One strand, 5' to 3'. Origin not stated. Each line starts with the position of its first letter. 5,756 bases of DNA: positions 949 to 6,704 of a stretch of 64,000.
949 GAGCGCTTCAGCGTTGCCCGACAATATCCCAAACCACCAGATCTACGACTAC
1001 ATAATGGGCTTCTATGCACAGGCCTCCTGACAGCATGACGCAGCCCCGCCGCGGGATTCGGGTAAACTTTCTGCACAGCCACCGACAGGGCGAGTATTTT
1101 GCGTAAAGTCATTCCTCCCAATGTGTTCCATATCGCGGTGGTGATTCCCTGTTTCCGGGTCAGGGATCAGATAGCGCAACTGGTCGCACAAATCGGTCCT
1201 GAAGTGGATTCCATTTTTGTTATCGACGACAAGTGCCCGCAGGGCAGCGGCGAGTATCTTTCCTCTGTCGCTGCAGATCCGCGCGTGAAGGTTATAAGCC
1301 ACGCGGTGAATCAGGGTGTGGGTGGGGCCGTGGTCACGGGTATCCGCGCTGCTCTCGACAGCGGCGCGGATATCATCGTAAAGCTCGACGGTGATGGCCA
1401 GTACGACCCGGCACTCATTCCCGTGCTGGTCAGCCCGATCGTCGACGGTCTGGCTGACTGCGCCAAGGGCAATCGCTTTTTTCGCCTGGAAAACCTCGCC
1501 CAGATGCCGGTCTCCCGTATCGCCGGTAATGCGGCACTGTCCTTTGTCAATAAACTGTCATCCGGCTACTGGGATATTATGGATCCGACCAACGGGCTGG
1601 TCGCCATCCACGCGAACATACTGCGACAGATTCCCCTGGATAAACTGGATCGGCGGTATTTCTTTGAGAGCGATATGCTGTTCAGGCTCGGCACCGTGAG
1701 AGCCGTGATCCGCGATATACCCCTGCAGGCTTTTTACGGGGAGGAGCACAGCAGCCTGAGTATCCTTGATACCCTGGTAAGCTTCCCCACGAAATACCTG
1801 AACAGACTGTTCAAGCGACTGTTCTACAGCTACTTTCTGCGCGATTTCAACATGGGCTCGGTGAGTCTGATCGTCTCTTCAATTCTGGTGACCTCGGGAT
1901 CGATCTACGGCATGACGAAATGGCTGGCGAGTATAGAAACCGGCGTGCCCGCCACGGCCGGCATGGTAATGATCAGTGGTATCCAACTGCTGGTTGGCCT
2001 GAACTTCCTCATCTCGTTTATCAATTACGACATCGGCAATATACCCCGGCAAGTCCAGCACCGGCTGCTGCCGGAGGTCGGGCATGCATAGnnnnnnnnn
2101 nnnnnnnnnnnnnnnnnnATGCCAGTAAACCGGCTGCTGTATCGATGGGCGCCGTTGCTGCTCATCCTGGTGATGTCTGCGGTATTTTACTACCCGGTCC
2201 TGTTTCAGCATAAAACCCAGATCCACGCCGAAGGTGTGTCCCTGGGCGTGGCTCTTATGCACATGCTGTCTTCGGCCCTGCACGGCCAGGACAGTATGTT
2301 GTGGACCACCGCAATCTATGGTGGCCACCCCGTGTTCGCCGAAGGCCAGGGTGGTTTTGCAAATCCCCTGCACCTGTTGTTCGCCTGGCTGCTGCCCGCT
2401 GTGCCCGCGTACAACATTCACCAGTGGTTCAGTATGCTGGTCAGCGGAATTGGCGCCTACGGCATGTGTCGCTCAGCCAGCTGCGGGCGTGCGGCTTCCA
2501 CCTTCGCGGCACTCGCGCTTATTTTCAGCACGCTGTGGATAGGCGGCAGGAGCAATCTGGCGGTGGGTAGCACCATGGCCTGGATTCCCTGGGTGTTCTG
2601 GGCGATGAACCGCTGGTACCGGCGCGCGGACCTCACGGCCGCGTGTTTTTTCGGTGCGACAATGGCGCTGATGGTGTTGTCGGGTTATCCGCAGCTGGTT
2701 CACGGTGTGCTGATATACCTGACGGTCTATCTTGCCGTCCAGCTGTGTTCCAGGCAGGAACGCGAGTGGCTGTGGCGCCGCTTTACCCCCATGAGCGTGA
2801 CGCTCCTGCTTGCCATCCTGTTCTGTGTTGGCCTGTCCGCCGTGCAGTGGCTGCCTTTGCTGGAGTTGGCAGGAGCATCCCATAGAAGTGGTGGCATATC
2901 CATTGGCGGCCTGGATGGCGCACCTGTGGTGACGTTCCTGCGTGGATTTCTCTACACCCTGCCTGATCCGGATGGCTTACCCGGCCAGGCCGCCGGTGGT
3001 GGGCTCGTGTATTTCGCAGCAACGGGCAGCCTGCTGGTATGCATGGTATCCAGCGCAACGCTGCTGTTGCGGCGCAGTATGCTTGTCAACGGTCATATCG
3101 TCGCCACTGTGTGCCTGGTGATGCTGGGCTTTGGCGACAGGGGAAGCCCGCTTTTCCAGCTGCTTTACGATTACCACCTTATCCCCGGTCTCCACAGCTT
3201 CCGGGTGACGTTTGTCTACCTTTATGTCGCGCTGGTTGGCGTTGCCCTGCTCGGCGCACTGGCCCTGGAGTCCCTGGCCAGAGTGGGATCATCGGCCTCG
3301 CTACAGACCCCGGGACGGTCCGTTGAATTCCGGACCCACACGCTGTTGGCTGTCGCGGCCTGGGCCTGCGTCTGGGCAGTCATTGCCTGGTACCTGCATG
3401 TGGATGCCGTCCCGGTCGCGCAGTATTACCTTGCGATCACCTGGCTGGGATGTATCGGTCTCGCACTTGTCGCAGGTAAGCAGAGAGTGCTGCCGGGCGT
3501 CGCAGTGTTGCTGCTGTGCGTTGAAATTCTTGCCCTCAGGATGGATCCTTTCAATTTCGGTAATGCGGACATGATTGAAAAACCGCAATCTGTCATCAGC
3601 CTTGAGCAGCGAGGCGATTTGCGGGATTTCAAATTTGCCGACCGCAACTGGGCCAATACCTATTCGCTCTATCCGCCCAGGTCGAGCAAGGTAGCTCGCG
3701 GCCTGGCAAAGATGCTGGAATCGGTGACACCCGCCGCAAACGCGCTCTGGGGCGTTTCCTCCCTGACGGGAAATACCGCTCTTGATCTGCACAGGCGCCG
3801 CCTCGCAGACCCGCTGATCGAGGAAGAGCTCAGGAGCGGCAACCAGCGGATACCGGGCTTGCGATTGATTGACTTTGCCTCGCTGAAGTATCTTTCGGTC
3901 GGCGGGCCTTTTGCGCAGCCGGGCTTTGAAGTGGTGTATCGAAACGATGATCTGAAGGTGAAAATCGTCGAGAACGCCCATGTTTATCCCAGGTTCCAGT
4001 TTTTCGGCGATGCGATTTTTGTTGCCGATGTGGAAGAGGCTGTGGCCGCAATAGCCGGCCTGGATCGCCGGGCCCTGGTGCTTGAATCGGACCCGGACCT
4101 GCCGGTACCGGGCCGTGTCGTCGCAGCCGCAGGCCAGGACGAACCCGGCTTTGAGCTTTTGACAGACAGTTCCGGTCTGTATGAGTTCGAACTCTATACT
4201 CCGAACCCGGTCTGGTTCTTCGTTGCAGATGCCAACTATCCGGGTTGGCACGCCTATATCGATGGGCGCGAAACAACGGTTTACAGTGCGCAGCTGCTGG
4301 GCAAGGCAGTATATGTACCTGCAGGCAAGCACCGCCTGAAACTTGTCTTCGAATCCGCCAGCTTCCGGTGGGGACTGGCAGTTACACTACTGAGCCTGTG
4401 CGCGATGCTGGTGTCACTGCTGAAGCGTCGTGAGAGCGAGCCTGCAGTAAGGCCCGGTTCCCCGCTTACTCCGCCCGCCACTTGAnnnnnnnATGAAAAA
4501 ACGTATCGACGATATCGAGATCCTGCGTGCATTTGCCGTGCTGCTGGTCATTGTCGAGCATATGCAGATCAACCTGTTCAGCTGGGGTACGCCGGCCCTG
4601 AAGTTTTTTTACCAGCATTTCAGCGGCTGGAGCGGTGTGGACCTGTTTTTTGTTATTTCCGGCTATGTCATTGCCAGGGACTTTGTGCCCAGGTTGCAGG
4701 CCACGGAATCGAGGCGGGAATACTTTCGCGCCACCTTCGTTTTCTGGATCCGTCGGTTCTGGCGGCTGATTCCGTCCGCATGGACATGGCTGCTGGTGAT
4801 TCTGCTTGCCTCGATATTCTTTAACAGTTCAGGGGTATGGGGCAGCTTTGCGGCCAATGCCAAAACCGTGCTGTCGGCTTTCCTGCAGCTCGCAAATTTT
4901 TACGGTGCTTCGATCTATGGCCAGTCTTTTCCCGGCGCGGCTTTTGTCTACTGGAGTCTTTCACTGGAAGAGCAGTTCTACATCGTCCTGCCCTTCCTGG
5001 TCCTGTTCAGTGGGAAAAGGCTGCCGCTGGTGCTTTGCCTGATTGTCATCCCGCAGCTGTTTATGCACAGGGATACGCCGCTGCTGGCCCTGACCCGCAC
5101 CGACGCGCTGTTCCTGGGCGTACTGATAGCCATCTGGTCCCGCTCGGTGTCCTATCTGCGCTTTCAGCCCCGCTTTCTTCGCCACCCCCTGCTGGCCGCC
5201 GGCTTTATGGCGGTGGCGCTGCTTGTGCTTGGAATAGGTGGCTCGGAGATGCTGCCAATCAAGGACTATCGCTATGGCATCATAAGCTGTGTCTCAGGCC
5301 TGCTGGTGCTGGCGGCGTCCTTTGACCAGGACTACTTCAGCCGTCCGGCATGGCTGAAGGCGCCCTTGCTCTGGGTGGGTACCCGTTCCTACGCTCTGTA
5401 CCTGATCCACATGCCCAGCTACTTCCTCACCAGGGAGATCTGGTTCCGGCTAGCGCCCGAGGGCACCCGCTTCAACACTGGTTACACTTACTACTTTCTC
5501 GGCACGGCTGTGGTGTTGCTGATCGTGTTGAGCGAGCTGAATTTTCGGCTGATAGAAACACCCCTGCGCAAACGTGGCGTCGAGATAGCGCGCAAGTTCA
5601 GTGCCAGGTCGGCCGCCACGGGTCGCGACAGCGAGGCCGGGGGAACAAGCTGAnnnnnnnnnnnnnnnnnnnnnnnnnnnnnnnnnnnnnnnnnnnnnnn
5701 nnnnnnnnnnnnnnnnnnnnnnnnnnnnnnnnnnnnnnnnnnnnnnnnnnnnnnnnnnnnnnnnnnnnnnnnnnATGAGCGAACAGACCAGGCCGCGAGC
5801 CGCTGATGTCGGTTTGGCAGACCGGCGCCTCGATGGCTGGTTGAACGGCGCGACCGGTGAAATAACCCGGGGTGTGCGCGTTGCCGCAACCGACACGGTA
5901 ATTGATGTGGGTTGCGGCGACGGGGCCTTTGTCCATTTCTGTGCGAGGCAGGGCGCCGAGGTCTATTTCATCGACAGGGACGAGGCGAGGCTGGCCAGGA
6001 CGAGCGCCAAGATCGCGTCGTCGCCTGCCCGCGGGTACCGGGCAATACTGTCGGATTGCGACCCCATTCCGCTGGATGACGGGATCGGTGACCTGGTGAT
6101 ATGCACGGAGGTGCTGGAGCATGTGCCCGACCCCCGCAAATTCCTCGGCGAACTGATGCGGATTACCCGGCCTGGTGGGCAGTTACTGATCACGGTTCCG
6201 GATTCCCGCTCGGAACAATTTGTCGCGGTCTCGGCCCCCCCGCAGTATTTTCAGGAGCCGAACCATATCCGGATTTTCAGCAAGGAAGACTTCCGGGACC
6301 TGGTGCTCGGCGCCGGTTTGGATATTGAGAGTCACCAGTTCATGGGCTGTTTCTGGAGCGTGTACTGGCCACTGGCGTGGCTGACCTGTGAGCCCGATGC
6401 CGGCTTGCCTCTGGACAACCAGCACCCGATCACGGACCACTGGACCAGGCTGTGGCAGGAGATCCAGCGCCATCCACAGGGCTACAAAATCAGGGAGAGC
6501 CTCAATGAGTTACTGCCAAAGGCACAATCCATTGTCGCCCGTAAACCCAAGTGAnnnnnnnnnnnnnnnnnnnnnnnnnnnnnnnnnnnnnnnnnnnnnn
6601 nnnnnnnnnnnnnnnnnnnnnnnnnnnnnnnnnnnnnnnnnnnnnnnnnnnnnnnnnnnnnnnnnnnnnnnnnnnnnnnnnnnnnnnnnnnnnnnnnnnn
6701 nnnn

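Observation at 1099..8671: Envelope-glycan modification locus pairing a CsbB/GtrB-like GT2 with a YfhO-like GT-C, plus O-acyl, methyl and two sulfo-transferases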

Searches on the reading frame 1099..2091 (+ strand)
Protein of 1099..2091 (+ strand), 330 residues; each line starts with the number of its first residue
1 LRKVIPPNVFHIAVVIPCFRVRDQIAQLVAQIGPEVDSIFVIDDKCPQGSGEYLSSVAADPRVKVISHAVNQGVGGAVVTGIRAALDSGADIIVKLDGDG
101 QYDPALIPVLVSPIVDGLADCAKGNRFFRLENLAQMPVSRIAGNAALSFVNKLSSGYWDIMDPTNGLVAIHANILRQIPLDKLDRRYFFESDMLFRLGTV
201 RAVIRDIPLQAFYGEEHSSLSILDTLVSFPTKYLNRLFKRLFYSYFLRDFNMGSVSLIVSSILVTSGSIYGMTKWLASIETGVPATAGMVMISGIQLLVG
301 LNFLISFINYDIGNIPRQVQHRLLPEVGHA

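Call 3: search_protein_families(library=pfam, proteins=[window:1099-2091:+], max_evalue=0.01)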
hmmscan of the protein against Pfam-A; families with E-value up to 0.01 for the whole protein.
window:1099-2091:+ (330 aa): 2 families
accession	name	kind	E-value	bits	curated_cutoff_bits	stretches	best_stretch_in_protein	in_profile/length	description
PF00535.33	Glycos_transf_2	-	2.3e-17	63.9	23.3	1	14-176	2-165/168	Glycosyl transferase family 2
PF13641.12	Glyco_tranf_2_3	-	0.00054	20.5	27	1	12-158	3-143/230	Glycosyltransferase like family 2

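Call 4: search_protein_families(library=ncbifam, proteins=[window:1099-2091:+], max_evalue=0.01)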
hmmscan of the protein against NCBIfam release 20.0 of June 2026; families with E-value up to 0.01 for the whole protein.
window:1099-2091:+ (330 aa): 8 families
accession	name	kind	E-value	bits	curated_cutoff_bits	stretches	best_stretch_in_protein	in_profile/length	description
TIGR04182.1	glyco_TIGR04182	equivalog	1.5e-13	50.8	325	1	12-299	2-274/293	S-layer glycoprotein N-glycosyltransferase AglJ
NF058614.1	PPMAGASynPpgS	equivalog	4e-12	46.1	370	1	13-172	3-159/226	polyprenyl-phospho-N-acetylgalactosaminyl synthase PpgS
NF041391.1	DPhHxTase_Halo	equivalog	8.2e-07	28.2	375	1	46-178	29-153/213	dolichyl-phosphate hexose transferase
TIGR01556.1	rhamnosyltran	subfamily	1.3e-06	27.8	200.55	1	25-142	10-127/281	rhamnosyltransferase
TIGR03937.1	PgaC_IcaA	equivalog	1.7e-06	27.3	422.3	1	10-114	45-150/407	poly-beta-1,6-N-acetyl-D-glucosamine synthase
NF047588.1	GlcsyltransPgfSStrep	equivalog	2.1e-06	27.2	500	1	29-118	27-114/308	glycosyltransferase PgfS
NF007986.1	PRK10714.1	equivalog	5.7e-05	22.3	529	1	10-118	6-119/316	undecaprenyl-phosphate 4-deoxy-4-formamido-L-arabinose transferase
NF050113.1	gal_furan_GlfT1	equivalog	0.0014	18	330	1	23-103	16-93/290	galactofuranosyltransferase GlfT1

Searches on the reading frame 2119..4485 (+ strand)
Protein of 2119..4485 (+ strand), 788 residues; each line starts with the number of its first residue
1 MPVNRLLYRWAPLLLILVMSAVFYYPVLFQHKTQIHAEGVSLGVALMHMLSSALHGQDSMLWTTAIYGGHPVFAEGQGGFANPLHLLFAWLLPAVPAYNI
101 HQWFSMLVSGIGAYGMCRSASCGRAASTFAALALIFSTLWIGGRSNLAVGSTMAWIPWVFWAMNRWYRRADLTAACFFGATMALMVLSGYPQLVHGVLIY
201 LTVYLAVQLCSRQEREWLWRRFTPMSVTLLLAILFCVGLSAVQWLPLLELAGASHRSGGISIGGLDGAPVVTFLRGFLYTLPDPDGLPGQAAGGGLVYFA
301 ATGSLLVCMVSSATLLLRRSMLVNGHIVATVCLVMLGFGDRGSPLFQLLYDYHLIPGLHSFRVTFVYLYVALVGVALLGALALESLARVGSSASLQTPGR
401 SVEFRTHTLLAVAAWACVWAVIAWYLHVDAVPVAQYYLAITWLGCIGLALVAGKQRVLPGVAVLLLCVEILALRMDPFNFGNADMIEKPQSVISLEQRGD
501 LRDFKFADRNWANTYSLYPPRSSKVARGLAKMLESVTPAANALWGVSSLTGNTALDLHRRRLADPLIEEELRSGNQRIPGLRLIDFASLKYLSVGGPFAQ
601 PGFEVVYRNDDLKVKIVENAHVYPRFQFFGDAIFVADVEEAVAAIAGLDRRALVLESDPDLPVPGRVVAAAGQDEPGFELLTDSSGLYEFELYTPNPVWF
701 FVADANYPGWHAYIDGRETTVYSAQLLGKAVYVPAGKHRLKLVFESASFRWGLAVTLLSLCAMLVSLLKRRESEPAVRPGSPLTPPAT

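Call 3: search_protein_families(library=pfam, proteins=[window:2119-4485:+], max_evalue=0.01)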
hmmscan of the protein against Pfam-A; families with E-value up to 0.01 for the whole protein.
window:2119-4485:+ (788 aa): 1 family
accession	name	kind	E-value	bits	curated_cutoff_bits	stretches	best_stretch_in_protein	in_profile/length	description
PF09586.16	YfhO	-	0.00021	20.3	28.5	1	707-756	786-835/835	Bacterial membrane protein YfhO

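Call 4: search_protein_families(library=ncbifam, proteins=[window:2119-4485:+], max_evalue=0.01)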
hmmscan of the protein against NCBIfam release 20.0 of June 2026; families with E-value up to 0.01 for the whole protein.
window:2119-4485:+ (788 aa): 1 family
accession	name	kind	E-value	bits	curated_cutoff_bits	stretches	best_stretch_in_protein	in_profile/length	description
NF047590.1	GlcsyltransPgfM2Strep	equivalog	0.00018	19.8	1500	1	708-771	818-881/884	glycosyltransferase PgfM2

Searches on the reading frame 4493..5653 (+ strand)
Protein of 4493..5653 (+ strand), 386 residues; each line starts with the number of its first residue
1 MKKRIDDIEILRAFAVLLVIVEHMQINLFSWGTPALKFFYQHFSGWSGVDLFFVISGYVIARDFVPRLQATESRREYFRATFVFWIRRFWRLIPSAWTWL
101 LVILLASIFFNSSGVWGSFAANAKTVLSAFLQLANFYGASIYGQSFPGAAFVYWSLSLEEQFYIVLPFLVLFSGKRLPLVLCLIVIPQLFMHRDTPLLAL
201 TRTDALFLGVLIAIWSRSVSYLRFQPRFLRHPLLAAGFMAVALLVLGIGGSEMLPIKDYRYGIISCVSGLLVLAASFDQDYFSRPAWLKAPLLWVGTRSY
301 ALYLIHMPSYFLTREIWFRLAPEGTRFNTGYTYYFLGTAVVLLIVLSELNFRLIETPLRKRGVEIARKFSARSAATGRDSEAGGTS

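Call 3: search_protein_families(library=pfam, proteins=[window:4493-5653:+], max_evalue=0.01)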
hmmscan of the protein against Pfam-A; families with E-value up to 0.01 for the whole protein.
window:4493-5653:+ (386 aa): 1 family
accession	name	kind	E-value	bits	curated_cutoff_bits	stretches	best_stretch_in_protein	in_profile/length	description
PF01757.29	Acyl_transf_3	-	3.9e-24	85.8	31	1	6-345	2-321/326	Acyltransferase domain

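Call 4: search_protein_families(library=ncbifam, proteins=[window:4493-5653:+], max_evalue=0.01)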
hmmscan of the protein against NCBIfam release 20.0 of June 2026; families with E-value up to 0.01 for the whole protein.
window:4493-5653:+ (386 aa): 1 family
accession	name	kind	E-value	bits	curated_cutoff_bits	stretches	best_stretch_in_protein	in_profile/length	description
NF058601.1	ActlTfSucTMsmeg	equivalog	0.00033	19.2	1275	1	218-367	244-389/723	acetyltransferase SucT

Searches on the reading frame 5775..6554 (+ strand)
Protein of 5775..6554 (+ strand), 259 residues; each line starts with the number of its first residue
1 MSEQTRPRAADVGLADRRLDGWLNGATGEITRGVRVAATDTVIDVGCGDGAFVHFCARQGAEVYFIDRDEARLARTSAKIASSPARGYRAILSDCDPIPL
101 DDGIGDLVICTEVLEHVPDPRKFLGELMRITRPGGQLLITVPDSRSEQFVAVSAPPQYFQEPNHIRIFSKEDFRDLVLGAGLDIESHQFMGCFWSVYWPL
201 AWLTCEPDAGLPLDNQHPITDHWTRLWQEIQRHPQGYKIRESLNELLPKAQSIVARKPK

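Call 3: search_protein_families(library=pfam, proteins=[window:5775-6554:+], max_evalue=0.01)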
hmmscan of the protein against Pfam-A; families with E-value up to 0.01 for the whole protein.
window:5775-6554:+ (259 aa): 11 families
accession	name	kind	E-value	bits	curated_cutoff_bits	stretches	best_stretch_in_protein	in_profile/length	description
PF13489.12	Methyltransf_23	-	2.3e-21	76.7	27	1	39-186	23-163/164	Methyltransferase domain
PF08241.18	Methyltransf_11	-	4.3e-20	72.6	21.2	1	43-139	1-95/95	Methyltransferase domain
PF13847.12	Methyltransf_31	-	1.3e-16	61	27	1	40-157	5-127/145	Methyltransferase domain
PF13649.12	Methyltransf_25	-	9.2e-16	58.8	27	1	42-135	1-97/97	Methyltransferase domain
PF08242.18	Methyltransf_12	-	1.5e-14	55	30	1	43-137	1-98/98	Methyltransferase domain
PF24675.1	NpmA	-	8.1e-08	32.2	60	1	37-87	22-74/214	16S rRNA (adenine(1408)-N(1))-methyltransferase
PF01209.24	Ubie_methyltran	-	3.4e-06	27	20.1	1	36-160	45-171/233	ubiE/COQ5 methyltransferase family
PF07021.18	MetW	-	6.2e-06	26.4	21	1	37-142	12-110/193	Methionine biosynthesis protein MetW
PF05148.21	Methyltransf_8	-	7.4e-05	23.1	27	1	42-147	76-164/219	Hypothetical methyltransferase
PF03848.20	TehB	-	0.0016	18.3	20.4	1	28-146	20-139/193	Tellurite resistance protein TehB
PF02353.26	CMAS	-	0.0032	17.3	27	1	34-141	58-166/273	Mycolic acid cyclopropane synthetase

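Call 4: search_protein_families(library=ncbifam, proteins=[window:5775-6554:+], max_evalue=0.01)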
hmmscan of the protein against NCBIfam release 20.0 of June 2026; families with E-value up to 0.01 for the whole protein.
window:5775-6554:+ (259 aa): 42 families (the best 25 are shown)
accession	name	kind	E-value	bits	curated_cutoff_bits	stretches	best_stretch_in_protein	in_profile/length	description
NF045667.1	MTase_DVU1556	equivalog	1.6e-16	60.4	155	1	28-185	12-163/213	DVU_1556 family methyltransferase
TIGR01983.1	UbiG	equivalog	7.4e-14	51.6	102.95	1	39-140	50-152/228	bifunctional 2-polyprenyl-6-hydroxyphenol methylase/3-demethylubiquinol 3-O-methyltransferase UbiG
NF043040.1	corrin_prot_MT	hypoth_equivalog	3e-10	39.9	180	1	30-140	34-148/216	corrinoid protein-associated methyltransferase CpaM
TIGR02072.1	BioC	equivalog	1.1e-08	35.1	184.95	1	40-141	36-134/244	malonyl-ACP O-methyltransferase BioC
NF041537.1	ArsM_AhpD_UU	exception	2e-08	33.4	510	1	36-140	74-181/345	arsenite methyltransferase/AhpD domain selenoprotein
NF008823.0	PRK11873.1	subfamily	2.2e-08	33.9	263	1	34-139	73-181/272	arsenite methyltransferase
NF007610.0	PRK10258.1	equivalog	4.7e-08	32.7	342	1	39-140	43-139/251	malonyl-ACP O-methyltransferase BioC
TIGR01934.1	MenG_MenH_UbiE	subfamily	6.1e-08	32.2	158.35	1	32-142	33-144/223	ubiquinone/menaquinone biosynthesis methyltransferase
NF001241.0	PRK00216.1-2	equivalog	1e-07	31.9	327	1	32-140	45-148/231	demethylmenaquinone methyltransferase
NF001244.0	PRK00216.1-5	equivalog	1.1e-07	31.4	216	1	35-140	45-154/236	bifunctional demethylmenaquinone methyltransferase/2-methoxy-6-polyprenyl-1,4-benzoquinol methylase UbiE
NF008405.0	PRK11207.1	equivalog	3.2e-07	30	218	1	27-141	19-134/198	tellurite resistance methyltransferase TehB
NF047649.1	MTase_UXPK_star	exception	1.4e-06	27.6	460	1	36-140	75-182/283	methyltransferase/UXPK-star double selenoprotein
NF041536.1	ArsM_DUF2284_UU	exception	1.5e-06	26.8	575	1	36-140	74-181/459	arsenite methyltransferase/DUF2284 domain selenoprotein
NF041255.1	mycofact_MftM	equivalog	5.9e-06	25.8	200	1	34-142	135-242/289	mycofactocin oligosaccharide methyltransferase MftM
TIGR02752.1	MenG_heptapren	equivalog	6.5e-06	25.8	419.85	1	30-139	37-149/231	demethylmenaquinone methyltransferase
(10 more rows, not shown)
